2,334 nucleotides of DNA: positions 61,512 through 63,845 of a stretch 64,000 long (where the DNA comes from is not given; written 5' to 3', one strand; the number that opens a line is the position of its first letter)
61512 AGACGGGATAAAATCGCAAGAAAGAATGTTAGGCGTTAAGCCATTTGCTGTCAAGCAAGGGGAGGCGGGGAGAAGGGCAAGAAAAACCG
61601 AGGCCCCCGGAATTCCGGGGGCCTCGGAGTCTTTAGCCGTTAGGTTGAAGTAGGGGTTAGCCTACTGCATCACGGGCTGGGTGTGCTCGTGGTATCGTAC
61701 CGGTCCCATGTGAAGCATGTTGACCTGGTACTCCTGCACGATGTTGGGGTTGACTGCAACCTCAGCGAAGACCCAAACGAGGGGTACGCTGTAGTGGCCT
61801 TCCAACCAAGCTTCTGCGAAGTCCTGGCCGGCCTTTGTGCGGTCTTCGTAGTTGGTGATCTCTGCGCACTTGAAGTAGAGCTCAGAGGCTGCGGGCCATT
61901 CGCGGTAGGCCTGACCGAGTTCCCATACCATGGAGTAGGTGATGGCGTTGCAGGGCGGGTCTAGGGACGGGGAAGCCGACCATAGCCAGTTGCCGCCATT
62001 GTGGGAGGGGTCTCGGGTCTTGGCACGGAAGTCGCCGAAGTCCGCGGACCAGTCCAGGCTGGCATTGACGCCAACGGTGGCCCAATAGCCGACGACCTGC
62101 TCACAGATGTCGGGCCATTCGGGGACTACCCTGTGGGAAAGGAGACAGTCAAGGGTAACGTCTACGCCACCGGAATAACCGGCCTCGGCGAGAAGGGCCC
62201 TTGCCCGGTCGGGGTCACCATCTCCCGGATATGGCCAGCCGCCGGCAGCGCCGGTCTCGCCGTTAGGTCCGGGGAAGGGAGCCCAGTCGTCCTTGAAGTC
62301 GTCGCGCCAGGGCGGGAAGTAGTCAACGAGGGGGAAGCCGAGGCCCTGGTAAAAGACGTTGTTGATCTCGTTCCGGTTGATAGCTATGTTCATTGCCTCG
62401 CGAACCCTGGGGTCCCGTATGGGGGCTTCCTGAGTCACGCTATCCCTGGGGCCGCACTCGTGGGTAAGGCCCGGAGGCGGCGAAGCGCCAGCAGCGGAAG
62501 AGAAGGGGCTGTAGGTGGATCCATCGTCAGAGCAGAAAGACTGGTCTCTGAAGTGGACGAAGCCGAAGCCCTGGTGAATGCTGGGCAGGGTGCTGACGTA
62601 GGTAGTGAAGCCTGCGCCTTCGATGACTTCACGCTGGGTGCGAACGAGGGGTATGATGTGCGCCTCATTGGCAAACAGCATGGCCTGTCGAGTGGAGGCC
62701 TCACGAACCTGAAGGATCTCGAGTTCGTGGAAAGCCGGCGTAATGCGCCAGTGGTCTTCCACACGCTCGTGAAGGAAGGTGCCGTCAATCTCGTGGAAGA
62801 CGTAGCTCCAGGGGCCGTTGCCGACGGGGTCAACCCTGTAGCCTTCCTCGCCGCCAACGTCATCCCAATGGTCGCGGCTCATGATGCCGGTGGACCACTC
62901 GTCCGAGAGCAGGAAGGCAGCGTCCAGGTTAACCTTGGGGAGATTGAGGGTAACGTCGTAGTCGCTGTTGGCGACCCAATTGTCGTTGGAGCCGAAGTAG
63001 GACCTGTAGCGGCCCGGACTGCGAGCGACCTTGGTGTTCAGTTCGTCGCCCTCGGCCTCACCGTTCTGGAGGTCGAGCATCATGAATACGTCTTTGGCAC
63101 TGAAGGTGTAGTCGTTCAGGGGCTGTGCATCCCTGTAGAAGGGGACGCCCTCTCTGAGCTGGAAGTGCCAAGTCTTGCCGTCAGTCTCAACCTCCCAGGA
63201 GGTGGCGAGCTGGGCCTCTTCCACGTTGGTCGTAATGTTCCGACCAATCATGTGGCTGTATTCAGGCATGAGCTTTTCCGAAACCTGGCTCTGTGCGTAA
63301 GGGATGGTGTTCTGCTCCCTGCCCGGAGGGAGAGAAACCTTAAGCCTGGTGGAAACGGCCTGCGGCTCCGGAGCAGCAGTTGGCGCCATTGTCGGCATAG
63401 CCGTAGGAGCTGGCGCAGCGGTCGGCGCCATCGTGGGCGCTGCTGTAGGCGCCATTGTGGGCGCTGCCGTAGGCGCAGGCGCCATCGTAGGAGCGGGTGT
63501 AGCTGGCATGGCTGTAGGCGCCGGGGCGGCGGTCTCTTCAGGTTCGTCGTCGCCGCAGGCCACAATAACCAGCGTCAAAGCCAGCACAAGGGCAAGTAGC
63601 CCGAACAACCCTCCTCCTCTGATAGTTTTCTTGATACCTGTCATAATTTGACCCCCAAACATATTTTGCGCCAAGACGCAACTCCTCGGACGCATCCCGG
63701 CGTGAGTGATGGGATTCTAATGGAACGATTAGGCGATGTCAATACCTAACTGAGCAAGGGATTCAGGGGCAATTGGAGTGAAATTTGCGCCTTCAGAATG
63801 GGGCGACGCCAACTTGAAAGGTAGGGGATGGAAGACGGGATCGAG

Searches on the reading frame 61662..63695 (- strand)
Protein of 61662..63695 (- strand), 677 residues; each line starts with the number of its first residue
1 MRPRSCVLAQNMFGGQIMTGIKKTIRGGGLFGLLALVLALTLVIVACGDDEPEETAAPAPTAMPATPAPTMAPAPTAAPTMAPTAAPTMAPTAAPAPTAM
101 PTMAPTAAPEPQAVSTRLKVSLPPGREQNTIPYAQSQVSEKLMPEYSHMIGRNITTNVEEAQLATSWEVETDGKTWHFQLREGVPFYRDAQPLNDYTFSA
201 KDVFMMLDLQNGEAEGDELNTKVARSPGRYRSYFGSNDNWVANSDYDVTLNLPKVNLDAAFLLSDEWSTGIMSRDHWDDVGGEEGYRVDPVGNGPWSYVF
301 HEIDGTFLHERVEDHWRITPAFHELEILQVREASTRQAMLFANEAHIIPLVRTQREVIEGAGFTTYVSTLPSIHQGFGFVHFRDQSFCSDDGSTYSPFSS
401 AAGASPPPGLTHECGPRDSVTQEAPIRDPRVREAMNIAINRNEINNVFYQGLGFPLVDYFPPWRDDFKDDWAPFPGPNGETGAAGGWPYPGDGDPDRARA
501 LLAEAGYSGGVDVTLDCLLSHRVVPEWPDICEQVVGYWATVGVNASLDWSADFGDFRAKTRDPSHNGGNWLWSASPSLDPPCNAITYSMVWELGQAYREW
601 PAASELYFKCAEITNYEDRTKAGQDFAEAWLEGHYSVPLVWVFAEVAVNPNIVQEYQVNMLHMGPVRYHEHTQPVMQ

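Call 63: search_protein_families(library=ncbifam, proteins=[window:61662-63695:-], max_evalue=1e-20)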
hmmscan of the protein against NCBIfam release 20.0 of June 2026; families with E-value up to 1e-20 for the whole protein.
window:61662-63695:- (677 aa): 1 family
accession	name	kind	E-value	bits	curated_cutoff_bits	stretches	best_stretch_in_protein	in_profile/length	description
NF043070.1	DppA_dipep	equivalog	5.5e-21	74.7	1005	0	144-350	59-267/535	dipeptide ABC transporter periplasmic-binding protein DppA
